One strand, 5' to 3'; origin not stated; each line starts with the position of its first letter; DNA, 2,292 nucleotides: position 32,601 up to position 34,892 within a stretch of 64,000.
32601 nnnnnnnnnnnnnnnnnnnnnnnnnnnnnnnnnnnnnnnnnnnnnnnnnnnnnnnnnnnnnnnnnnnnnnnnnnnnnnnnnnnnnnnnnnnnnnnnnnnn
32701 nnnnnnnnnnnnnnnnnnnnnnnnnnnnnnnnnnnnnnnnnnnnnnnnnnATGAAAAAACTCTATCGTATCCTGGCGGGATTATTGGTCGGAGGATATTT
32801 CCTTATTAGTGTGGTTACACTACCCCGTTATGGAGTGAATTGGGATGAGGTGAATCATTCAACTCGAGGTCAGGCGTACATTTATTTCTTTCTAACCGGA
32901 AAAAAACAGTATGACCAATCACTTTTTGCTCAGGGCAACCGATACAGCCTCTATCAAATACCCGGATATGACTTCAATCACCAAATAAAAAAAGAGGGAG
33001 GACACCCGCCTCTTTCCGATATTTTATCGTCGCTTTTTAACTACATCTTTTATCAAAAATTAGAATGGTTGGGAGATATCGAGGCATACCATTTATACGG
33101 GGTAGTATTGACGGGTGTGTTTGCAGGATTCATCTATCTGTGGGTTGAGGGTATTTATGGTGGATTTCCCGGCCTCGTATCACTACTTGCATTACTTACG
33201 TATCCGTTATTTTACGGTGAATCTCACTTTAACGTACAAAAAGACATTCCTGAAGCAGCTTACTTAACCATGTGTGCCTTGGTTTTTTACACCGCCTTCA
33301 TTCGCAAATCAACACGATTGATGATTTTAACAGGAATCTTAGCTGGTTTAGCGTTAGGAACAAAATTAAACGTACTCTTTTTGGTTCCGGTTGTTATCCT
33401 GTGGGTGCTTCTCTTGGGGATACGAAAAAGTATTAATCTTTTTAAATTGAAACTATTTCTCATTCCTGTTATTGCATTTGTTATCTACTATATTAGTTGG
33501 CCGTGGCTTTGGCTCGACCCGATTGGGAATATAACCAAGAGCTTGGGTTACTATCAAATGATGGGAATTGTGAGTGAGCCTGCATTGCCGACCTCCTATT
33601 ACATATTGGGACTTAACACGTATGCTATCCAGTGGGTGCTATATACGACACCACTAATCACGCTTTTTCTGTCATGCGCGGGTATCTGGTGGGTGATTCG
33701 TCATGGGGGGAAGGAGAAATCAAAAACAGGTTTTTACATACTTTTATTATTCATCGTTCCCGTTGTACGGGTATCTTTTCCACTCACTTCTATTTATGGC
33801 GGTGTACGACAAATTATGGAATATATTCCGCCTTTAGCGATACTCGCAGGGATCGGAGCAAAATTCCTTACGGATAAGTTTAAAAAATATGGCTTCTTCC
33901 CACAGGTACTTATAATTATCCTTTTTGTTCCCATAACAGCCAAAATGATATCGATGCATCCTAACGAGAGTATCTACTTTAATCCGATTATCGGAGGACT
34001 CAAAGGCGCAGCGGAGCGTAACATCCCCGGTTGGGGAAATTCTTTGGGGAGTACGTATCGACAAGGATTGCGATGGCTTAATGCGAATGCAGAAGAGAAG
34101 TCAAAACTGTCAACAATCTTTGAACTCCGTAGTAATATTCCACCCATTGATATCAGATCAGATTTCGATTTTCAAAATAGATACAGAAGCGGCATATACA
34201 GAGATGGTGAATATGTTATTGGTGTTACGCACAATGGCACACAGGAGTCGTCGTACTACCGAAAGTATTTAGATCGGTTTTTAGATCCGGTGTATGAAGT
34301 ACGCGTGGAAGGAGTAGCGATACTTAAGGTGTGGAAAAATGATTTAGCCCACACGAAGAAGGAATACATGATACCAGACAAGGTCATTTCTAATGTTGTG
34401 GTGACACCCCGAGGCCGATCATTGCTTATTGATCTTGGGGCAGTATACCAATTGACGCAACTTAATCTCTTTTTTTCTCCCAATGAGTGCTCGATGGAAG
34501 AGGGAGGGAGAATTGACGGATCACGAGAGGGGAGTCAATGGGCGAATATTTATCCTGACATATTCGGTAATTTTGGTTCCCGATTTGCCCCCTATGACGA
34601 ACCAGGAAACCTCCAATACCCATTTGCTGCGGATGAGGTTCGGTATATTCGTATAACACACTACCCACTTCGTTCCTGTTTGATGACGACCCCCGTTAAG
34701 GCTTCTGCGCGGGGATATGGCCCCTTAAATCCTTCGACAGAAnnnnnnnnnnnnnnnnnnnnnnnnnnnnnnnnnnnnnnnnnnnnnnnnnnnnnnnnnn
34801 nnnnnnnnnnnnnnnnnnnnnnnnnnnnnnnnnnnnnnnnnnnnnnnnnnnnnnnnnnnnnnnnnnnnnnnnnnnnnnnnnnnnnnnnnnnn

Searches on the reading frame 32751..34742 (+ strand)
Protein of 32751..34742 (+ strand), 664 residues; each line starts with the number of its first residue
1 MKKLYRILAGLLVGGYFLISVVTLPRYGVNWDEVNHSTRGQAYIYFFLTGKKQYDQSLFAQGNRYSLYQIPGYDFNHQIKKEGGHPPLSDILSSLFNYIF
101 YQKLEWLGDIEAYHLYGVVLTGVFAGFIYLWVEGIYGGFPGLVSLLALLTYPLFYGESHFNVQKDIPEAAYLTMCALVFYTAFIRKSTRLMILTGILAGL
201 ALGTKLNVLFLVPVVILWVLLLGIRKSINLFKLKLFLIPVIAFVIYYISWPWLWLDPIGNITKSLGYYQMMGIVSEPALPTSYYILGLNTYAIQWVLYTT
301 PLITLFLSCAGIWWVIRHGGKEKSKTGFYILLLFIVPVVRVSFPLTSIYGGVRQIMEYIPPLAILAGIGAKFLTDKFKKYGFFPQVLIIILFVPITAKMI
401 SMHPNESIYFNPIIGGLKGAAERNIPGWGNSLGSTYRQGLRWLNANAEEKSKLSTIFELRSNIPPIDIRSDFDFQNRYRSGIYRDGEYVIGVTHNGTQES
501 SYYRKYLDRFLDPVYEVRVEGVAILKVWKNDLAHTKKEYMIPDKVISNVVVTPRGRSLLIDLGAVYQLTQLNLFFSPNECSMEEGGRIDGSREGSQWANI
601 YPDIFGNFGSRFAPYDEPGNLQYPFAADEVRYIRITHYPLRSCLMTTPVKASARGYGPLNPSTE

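Call 5: search_protein_families(library=pfam, proteins=[window:32751-34742:+], max_evalue=1)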
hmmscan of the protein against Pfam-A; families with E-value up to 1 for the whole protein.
window:32751-34742:+ (664 aa): 2 families
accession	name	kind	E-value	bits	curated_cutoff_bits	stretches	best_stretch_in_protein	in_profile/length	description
PF13231.12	PMT_2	-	3.4e-10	40.8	26.1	1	85-250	2-160/160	Dolichyl-phosphate-mannose-protein mannosyltransferase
PF22633.2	F5_F8_type_C_2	-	0.06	14.4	27.8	1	557-602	21-67/91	NedA-like, galactose-binding domain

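Call 52: find_homologous_proteins(query=window:32751-34742:+)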
Query window:32751-34742:+ (664 aa): 603 proteins with E <= 0.001 among 8000 candidates; the best 120 are listed.
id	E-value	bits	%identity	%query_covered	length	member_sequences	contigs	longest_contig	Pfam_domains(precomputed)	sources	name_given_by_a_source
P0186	0.0e+0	1528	100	100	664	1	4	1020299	PF13231.13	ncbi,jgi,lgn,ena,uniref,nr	ncbi:hypothetical protein A3A79_04860 [Candidatus Gottesmanbacteria bacterium RIFCSPLOWO2_01_FULL_43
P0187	5.5e-249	846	57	99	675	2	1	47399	PF13231.13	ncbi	-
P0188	3.8e-229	781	54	98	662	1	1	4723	PF13231.13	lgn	-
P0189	1.3e-228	779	52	99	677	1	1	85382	PF13231.13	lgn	-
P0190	2.3e-227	775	53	99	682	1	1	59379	PF13231.13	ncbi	-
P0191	2.0e-225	768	53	97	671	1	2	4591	PF13231.13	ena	-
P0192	1.5e-223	762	52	99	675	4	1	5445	PF13231.13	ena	-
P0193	7.7e-221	753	53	98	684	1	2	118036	PF13231.13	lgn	-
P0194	2.3e-213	729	50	98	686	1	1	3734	PF13231.13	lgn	-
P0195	6.2e-209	714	51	99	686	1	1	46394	PF13231.13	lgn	-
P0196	4.3e-206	705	49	98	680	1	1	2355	PF13231.13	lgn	-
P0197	1.4e-199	683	47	99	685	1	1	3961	PF13231.13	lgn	-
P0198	1.2e-194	667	46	98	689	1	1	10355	PF13231.13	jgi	-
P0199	5.2e-194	665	48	98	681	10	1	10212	PF13231.13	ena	-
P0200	3.1e-192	659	49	98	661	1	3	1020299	PF13231.13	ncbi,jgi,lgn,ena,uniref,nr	ncbi:hypothetical protein A3A79_04855 [Candidatus Gottesmanbacteria bacterium RIFCSPLOWO2_01_FULL_43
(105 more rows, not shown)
